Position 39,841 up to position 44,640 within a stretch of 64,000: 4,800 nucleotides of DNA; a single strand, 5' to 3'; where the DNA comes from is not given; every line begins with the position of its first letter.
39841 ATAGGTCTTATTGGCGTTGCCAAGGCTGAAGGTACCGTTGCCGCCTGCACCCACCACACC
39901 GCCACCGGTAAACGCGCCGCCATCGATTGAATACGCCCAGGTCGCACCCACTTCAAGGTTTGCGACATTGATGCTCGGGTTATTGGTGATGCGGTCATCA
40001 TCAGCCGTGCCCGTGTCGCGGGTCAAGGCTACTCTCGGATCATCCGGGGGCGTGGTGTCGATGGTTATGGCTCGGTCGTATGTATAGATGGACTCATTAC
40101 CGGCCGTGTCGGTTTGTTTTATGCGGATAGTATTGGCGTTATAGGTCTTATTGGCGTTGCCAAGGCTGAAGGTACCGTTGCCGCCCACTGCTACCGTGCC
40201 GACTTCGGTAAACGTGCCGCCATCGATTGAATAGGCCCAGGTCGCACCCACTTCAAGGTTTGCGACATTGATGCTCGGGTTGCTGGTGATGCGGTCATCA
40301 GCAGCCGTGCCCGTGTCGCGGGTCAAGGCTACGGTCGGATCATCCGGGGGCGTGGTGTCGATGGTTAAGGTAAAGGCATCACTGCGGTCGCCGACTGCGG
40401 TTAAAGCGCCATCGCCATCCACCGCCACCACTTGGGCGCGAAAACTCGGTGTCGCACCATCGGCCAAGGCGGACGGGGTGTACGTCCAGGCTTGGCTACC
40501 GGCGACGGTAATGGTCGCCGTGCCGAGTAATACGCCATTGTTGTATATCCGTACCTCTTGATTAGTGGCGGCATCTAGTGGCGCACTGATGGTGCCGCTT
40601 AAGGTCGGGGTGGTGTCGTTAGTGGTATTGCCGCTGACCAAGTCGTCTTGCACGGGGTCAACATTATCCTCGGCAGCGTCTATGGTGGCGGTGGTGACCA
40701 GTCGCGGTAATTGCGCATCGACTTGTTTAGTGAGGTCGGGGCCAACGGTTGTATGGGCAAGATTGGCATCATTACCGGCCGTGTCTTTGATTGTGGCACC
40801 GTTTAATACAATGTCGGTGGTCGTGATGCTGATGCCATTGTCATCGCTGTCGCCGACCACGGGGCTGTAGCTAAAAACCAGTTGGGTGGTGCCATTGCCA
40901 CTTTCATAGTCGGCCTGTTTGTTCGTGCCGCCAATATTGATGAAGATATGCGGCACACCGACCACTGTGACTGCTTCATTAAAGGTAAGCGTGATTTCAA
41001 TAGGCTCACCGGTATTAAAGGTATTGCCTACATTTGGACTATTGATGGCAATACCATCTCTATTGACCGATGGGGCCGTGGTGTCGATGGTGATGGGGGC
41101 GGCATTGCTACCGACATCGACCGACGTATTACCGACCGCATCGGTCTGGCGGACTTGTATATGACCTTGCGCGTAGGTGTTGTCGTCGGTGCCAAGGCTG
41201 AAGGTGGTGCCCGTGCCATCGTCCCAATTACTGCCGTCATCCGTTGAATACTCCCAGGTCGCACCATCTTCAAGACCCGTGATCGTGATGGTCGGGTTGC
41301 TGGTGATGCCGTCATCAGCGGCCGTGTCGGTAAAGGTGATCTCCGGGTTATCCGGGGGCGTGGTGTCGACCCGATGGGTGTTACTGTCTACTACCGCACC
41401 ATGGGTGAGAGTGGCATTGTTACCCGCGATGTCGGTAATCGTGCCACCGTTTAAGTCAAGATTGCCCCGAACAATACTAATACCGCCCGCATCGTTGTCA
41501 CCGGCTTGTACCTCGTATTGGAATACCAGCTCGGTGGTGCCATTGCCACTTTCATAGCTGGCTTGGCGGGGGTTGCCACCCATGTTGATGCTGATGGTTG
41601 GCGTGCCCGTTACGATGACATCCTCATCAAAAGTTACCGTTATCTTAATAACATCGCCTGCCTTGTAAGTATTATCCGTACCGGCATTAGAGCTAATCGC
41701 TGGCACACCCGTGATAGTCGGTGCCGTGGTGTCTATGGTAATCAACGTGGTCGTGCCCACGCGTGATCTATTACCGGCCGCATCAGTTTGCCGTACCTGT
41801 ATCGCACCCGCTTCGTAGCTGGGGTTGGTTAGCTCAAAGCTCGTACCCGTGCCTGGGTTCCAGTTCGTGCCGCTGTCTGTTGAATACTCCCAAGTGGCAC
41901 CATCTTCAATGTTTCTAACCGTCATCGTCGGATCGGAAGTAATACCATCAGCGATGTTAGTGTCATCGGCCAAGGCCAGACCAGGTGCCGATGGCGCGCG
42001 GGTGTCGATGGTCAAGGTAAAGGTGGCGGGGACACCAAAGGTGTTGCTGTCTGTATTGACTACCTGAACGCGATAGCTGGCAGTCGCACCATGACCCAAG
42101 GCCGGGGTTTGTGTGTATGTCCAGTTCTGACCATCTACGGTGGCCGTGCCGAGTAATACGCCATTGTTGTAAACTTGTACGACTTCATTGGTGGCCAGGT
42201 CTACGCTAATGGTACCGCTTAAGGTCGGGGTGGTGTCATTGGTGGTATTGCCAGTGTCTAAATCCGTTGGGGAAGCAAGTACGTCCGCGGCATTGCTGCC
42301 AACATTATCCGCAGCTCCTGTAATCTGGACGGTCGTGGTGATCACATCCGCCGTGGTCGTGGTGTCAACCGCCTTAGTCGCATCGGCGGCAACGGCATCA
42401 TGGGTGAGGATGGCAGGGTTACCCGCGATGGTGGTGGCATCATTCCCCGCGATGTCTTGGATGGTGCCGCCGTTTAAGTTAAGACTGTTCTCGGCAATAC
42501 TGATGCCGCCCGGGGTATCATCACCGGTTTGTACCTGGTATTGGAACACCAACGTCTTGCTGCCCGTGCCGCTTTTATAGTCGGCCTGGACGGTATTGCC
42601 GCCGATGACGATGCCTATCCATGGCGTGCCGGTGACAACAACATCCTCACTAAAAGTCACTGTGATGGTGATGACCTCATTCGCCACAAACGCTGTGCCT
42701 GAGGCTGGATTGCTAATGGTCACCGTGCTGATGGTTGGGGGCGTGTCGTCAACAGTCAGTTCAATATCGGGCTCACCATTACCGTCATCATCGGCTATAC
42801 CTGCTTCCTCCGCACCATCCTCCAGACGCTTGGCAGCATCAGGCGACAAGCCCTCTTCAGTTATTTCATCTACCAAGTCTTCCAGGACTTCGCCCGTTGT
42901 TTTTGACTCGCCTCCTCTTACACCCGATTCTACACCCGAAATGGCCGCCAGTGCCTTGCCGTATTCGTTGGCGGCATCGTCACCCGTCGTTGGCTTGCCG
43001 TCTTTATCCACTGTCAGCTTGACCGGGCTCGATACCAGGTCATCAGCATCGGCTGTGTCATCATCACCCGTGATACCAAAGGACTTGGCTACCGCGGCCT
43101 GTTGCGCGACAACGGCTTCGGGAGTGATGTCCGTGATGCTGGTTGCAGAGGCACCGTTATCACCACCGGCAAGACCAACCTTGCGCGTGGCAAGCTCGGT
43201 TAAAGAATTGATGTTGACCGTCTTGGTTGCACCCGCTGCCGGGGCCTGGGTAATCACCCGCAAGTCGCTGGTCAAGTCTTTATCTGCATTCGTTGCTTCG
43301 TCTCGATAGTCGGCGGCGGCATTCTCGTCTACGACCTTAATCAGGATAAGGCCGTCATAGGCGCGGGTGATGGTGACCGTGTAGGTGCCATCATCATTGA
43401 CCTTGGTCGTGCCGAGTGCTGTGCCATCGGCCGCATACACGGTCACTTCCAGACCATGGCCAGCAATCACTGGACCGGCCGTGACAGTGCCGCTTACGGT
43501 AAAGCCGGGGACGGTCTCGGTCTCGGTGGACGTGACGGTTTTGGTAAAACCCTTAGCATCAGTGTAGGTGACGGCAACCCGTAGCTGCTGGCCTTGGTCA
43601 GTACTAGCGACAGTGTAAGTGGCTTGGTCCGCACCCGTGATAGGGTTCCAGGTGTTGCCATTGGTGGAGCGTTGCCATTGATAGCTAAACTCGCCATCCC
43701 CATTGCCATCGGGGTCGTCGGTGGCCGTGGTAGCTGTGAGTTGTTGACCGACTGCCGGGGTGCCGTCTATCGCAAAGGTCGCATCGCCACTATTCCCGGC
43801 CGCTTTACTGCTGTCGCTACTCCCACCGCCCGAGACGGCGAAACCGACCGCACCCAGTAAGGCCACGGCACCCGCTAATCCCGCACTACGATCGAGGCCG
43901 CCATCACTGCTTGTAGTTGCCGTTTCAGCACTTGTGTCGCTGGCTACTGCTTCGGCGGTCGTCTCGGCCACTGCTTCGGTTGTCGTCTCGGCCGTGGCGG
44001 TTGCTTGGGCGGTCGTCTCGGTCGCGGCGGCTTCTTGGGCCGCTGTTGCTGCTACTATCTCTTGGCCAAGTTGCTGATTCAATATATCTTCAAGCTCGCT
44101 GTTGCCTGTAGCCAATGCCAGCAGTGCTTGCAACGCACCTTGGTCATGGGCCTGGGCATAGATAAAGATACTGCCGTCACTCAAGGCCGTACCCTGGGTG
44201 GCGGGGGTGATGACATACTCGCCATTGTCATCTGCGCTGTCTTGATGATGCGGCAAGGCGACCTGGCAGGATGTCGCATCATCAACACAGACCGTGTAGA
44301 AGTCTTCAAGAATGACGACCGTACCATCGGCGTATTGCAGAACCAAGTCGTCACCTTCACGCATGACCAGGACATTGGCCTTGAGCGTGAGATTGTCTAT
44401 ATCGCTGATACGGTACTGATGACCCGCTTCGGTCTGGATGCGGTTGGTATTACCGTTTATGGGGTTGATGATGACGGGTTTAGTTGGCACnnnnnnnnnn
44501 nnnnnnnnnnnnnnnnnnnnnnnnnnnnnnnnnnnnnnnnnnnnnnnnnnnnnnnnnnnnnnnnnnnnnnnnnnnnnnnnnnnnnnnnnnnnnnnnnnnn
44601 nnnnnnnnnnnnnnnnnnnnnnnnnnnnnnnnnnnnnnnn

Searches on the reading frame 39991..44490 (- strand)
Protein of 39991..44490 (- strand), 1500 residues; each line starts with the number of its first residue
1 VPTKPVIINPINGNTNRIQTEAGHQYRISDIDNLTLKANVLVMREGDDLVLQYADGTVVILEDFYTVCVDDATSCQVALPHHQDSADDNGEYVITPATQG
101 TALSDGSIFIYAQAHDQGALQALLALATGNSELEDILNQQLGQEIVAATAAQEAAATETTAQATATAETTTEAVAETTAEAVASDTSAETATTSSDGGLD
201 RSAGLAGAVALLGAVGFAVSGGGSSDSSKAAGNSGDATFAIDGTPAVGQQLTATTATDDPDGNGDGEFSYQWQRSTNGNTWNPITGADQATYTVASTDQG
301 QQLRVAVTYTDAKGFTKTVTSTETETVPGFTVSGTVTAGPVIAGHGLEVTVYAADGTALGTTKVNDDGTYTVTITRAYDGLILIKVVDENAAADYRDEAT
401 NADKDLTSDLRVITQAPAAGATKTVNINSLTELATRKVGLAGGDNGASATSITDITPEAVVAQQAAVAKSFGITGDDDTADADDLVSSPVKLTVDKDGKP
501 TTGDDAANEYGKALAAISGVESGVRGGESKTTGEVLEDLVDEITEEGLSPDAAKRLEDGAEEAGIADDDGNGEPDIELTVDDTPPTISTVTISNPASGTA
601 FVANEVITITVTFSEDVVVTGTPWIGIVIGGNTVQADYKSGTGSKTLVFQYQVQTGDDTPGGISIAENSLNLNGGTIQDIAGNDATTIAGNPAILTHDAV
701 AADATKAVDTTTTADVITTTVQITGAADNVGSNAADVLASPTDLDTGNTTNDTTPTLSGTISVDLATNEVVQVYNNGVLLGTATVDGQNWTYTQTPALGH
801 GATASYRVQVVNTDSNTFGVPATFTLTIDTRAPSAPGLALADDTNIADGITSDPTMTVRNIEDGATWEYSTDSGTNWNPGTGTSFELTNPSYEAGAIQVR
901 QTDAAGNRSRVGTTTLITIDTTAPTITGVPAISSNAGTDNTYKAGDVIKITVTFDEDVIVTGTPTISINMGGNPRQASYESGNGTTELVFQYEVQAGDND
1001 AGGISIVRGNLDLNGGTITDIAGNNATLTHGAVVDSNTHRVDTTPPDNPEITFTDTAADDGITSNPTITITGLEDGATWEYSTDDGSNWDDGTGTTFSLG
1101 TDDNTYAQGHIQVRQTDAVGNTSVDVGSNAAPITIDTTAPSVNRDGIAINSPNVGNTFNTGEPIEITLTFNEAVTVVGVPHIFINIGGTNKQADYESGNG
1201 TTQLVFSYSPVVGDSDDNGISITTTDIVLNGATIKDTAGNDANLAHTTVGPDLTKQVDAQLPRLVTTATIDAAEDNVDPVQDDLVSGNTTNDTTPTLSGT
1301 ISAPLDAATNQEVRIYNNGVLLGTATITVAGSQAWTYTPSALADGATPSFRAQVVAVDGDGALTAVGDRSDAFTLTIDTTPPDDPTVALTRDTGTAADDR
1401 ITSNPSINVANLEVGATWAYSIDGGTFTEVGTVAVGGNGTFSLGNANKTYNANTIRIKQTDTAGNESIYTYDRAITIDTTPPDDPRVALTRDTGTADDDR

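Call 9: search_protein_families(library=pfam, proteins=[window:39991-44490:-], max_evalue=0.1)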
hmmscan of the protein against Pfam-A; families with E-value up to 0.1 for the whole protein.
window:39991-44490:- (1500 aa): 7 families
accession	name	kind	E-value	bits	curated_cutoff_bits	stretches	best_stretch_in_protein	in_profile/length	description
PF17936.7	Big_6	-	1.6e-06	28.7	27.6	2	345-392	23-70/83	Bacterial Ig domain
PF19077.6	Big_13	-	1.9e-05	25.5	27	3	745-830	19-102/102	Bacterial Ig-like domain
PF16709.11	SCAB-Ig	-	0.00093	19.6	27.6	1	240-324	2-85/98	Ig domain of plant-specific actin-binding protein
PF03174.19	CHB_HEX_C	-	0.0056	17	23.6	0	864-909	34-73/76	Chitobiase/beta-hexosaminidase C-terminal domain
PF22783.1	BapA_N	-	0.02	15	27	0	42-69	42-69/123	BapA, prefix-like domain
PF23197.1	IG_AIR9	-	0.024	14.9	27.5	1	243-307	9-70/87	AIR9 A9 domain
PF09157.17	TruB-C_2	-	0.031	14.6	21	0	1307-1331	24-49/57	Pseudouridine synthase II TruB, C-terminal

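Call 11: search_protein_families(library=ncbifam, proteins=[window:39991-44490:-], max_evalue=0.1)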
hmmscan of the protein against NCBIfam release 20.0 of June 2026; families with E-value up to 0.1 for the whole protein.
window:39991-44490:- (1500 aa): 1 family
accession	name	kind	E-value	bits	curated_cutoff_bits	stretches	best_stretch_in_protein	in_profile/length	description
NF033677.1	biofilm_BapA_N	domain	0.00056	19.7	35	1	43-66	41-64/64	BapA prefix-like domain-containing protein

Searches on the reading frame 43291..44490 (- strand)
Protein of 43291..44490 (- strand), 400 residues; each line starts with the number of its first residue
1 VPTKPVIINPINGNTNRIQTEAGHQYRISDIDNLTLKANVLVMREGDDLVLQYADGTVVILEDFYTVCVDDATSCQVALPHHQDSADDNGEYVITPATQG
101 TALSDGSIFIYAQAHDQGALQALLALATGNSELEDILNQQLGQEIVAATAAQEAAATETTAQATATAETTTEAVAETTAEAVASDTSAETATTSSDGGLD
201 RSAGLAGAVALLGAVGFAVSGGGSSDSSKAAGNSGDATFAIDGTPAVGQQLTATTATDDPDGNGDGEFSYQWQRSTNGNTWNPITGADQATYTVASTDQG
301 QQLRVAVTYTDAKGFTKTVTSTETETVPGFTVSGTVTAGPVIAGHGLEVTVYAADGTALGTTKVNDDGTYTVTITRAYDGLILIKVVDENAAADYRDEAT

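Call 56: search_solved_structures(query=window:43291-44490:-, max_evalue=1)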
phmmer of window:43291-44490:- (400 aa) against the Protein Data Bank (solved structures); distinct sequences matched with E-value up to 1: 1.
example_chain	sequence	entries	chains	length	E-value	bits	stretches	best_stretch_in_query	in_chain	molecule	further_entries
4dix_A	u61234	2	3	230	0.024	17.4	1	227-312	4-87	Plectin-related protein | Stomatal closure-related actin-binding protein 1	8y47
